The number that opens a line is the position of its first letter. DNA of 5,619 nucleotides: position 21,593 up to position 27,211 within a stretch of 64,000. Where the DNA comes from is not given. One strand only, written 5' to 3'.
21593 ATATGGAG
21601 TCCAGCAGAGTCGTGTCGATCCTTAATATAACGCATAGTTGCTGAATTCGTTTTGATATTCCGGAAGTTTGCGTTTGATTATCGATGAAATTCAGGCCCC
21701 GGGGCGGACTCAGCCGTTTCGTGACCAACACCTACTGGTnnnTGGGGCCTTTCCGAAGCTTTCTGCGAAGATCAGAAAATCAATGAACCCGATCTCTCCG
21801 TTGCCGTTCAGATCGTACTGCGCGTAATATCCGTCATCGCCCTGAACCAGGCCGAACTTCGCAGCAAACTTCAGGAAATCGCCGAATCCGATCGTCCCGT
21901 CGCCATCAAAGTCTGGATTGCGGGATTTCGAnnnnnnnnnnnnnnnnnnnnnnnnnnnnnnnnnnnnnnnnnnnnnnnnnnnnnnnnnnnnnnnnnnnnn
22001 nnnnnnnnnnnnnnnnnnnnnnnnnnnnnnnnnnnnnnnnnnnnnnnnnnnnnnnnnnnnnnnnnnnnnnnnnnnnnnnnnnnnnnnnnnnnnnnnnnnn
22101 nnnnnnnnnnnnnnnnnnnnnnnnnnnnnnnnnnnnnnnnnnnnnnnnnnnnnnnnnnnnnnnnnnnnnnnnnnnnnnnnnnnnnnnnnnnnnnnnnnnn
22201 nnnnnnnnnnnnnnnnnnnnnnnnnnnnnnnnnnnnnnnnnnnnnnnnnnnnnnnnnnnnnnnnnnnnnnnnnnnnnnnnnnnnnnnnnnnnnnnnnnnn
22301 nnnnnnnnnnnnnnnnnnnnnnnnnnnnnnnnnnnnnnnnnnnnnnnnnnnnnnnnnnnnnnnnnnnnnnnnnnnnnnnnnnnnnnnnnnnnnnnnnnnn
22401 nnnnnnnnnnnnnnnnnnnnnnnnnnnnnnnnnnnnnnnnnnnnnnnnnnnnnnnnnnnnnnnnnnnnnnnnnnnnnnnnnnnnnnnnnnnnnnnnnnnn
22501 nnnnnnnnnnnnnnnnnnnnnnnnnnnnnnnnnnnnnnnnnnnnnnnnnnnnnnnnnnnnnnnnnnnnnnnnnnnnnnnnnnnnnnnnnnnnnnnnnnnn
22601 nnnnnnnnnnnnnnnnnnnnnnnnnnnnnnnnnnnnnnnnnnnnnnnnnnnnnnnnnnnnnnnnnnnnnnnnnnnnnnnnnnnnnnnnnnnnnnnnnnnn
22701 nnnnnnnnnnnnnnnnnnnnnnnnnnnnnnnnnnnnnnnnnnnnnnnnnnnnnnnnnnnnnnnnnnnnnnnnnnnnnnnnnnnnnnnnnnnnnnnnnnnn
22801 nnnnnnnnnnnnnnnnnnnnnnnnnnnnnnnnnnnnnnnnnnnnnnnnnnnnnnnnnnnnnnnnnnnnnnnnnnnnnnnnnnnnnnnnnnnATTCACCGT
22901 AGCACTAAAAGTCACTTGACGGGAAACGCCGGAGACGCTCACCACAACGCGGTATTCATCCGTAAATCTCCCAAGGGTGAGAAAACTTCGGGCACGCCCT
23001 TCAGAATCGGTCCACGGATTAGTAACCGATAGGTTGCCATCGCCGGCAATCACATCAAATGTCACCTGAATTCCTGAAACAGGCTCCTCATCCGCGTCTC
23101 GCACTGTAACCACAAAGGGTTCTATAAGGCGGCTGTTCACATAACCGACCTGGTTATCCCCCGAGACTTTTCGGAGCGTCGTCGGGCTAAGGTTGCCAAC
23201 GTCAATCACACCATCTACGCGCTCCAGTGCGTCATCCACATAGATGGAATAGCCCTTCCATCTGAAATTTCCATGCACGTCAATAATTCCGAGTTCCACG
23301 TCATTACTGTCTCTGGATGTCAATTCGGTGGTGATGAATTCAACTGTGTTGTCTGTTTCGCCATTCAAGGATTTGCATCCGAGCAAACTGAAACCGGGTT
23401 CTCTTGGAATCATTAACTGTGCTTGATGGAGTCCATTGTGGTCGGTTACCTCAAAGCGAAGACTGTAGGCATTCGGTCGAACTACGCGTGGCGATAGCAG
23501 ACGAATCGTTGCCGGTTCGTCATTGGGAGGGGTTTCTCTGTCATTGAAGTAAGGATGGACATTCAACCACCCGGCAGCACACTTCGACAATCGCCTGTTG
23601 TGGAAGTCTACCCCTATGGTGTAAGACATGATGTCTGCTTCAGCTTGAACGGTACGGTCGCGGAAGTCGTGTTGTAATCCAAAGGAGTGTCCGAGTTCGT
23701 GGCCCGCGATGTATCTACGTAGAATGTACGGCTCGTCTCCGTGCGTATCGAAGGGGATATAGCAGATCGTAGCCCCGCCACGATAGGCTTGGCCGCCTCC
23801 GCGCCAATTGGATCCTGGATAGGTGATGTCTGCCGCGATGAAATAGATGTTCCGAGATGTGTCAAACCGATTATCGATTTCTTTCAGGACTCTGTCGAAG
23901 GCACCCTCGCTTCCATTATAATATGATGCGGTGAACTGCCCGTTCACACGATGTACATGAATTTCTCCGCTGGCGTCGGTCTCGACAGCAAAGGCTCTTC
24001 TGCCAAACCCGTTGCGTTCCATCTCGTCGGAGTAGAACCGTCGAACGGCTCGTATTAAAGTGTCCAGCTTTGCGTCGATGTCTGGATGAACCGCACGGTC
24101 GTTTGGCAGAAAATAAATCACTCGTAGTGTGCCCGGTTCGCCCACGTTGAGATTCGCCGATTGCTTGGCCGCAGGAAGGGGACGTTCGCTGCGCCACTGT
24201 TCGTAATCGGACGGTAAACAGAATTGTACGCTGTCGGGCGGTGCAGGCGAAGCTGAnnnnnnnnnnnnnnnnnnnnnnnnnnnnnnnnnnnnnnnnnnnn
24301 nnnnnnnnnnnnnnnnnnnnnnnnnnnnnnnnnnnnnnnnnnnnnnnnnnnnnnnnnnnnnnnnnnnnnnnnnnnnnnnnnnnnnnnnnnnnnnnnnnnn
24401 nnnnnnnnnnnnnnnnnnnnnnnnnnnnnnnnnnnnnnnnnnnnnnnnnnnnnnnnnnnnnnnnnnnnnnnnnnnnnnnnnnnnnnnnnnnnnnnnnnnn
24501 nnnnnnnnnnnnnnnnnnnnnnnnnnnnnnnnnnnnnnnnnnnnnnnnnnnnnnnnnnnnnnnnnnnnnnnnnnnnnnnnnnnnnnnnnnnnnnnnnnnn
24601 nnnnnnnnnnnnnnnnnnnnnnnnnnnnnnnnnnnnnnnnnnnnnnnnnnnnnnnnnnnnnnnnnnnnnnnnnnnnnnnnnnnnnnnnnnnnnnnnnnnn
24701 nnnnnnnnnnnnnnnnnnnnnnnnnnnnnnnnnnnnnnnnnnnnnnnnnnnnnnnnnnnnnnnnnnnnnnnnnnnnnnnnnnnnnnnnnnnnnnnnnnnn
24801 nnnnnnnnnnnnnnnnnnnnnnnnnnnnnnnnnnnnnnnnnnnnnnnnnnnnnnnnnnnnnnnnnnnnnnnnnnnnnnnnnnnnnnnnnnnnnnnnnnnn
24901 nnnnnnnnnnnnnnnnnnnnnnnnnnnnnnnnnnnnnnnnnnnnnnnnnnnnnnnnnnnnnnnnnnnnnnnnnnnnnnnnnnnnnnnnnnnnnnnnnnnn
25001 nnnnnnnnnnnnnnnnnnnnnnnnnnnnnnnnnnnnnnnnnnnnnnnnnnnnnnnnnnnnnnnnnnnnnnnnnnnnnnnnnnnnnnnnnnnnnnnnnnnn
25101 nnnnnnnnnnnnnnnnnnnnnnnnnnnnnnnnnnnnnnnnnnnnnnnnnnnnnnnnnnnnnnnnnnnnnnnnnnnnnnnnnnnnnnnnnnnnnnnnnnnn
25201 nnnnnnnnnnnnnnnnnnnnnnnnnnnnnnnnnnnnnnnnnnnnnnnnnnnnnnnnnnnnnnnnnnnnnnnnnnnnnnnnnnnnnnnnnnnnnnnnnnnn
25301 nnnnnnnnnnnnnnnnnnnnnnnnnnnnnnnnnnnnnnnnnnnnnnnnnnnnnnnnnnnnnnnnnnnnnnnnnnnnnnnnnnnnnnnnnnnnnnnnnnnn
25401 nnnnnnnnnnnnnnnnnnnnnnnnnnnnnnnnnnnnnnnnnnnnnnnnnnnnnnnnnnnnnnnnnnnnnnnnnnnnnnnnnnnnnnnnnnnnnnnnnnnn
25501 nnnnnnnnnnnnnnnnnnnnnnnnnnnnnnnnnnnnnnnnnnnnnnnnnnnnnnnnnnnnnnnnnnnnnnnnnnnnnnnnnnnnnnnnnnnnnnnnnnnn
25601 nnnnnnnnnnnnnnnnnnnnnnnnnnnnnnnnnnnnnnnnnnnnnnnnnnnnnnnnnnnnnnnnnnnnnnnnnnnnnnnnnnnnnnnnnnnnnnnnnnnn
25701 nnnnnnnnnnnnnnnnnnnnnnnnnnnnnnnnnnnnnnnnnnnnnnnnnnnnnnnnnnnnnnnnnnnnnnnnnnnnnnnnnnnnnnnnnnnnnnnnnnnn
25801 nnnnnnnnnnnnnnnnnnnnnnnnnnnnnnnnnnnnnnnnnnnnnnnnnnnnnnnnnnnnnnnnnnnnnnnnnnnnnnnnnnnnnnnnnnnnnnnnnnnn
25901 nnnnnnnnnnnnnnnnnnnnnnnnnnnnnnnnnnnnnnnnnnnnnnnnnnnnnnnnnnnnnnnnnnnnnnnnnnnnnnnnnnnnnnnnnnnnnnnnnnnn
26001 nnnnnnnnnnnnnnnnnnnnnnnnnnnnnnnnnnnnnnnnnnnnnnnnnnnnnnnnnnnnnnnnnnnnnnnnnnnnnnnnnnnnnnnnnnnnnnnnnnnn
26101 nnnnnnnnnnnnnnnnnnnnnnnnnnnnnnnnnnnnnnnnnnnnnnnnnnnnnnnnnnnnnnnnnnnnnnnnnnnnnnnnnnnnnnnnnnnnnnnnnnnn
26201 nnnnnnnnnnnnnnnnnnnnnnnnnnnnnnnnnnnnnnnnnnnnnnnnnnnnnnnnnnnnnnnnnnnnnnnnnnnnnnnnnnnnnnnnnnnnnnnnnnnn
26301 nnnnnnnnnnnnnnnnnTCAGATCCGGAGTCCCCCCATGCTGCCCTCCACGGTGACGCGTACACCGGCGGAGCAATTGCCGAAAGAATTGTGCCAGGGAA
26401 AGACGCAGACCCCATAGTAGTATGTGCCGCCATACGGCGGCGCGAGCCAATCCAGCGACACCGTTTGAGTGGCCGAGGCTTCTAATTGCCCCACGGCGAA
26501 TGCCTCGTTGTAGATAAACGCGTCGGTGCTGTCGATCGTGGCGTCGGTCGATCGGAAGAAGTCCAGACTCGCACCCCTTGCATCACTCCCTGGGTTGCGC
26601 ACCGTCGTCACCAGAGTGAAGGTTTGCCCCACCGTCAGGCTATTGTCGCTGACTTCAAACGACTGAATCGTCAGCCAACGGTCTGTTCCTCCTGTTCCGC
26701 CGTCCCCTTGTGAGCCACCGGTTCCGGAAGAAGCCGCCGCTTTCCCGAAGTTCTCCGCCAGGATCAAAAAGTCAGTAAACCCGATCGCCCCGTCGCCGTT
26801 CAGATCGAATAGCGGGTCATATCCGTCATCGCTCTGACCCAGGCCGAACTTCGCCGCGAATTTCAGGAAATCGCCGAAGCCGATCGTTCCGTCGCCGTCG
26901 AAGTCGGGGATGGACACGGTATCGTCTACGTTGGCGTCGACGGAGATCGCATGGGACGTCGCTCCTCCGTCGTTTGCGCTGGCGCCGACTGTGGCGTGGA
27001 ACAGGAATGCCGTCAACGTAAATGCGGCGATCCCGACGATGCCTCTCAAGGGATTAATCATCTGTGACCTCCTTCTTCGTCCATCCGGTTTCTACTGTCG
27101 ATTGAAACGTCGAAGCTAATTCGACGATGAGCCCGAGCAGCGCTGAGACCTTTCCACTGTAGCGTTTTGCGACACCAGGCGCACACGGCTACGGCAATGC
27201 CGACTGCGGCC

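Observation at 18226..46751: About 28-kb island encoding what looks like a non-cellulolytic cohesin-dockerin surface assembly of proteases and repeat proteins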

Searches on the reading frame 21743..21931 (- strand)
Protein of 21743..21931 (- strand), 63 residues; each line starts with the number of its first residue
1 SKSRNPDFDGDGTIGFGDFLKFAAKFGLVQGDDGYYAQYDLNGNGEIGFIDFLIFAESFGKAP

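Call 8: search_protein_families(library=pfam, proteins=[window:21743-21931:-], max_evalue=10)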
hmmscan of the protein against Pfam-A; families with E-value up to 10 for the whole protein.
seq(63 aa): 6 families
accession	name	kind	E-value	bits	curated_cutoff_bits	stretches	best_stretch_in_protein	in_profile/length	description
PF00036.39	EF-hand_1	-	1e-05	25.2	25.4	2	7-25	10-28/29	EF hand domain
PF13405.12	EF-hand_6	-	2.2e-05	24.3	25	2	37-60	7-30/30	EF-hand domain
PF13499.12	EF-hand_7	-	0.00029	21.6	30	1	7-55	12-65/67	EF-hand domain pair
PF00404.24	Dockerin_1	-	0.00095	19.8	22.9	1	7-54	3-51/57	Dockerin type I domain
PF13833.12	EF-hand_8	-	0.0022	18.2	28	2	7-23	35-51/54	EF-hand domain pair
PF13202.12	EF-hand_5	-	0.013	15.4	25.9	2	38-48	7-17/25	EF hand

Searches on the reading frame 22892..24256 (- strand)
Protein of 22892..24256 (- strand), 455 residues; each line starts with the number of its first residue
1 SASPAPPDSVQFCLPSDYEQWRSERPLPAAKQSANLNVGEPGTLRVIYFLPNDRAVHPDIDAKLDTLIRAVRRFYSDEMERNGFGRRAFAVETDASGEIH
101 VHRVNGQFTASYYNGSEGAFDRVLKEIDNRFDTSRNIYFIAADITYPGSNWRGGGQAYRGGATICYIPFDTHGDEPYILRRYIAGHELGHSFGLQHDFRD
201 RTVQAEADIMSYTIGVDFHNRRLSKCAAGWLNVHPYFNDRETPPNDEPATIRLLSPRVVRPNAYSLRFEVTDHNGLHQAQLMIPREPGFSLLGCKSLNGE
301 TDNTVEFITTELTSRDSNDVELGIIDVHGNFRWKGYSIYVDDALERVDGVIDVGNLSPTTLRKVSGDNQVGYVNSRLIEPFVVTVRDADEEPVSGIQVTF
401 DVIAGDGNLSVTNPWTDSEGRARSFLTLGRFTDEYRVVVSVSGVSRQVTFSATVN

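Call 75: search_solved_structures(query=window:22892-24256:-, max_evalue=1)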
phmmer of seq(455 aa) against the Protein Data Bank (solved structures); distinct sequences matched with E-value up to 1: 10.
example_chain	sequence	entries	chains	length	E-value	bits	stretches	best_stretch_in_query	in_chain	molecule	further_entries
6z2o_A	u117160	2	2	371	6.1e-10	41.6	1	43-198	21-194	O-glycan protease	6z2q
6z2d_A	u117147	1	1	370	6.5e-10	41.5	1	43-198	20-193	O-glycan protease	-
6z2p_A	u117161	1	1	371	2.9e-09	39.4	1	43-132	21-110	O-glycan protease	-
8dek_B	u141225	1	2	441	2.6e-05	26.4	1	43-105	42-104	NPCBM/NEW2 domain-containing protein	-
8df2_A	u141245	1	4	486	3.4e-05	26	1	43-105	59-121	NPCBM/NEW2 domain-containing protein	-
1wni_A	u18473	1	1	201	0.072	15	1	184-227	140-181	Trimerelysin II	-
1kuf_A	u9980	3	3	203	0.13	14.2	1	183-230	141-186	metalloproteinase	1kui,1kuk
1kug_A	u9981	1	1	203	0.26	13.1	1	183-230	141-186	metalloproteinase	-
3qxt_A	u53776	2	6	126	0.28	13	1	87-162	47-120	Anti-Methotrexate CDR1-3 Graft VHH | Anti-Methotrexate CDR1-3 Graft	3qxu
3qxv_A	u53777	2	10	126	0.51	12.2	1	87-162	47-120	Anti-Methotrexate CDR1-4 Graft VHH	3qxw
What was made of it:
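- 21740..24325 (-): Signal peptide, OgpA-like metzincin (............), Big-like, WD40 propeller, class A dockerin (21749-21913). PDB phmmer: Akkermansia O-glycan protease 6z2o at E 6e-10, and Akkermansia NPCBM/NEW2 domain-containing proteins 8dek/8df2 at about 3e-5 (call 75).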

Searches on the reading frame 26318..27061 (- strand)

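Call 4: search_protein_families(library=pfam, proteins=[window:26318-27061:-], max_evalue=0.01)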
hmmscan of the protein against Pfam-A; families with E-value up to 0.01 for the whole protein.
window:26318-27061:- (247 aa): 6 families
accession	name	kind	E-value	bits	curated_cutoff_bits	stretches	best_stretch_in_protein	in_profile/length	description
PF13833.12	EF-hand_8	-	5.1e-06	26.6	28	0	85-103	34-52/54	EF-hand domain pair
PF07705.17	CARDB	-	1.1e-05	26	22.7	1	130-220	4-83/101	CARDB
PF13499.12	EF-hand_7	-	4.2e-05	24.3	30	1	53-101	12-65/67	EF-hand domain pair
PF00036.39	EF-hand_1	-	0.00013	21.7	25.4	0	84-100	8-24/29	EF hand domain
PF00404.24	Dockerin_1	-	0.00042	20.9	22.9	1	53-103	3-54/57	Dockerin type I domain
PF13405.12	EF-hand_6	-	0.00095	19.2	25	0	53-73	10-30/30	EF-hand domain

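Call 9: search_protein_families(library=ncbifam, proteins=[window:26318-27061:-], max_evalue=0.1)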
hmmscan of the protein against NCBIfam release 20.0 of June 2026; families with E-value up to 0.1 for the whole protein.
window:26318-27061:- (247 aa): 0 families
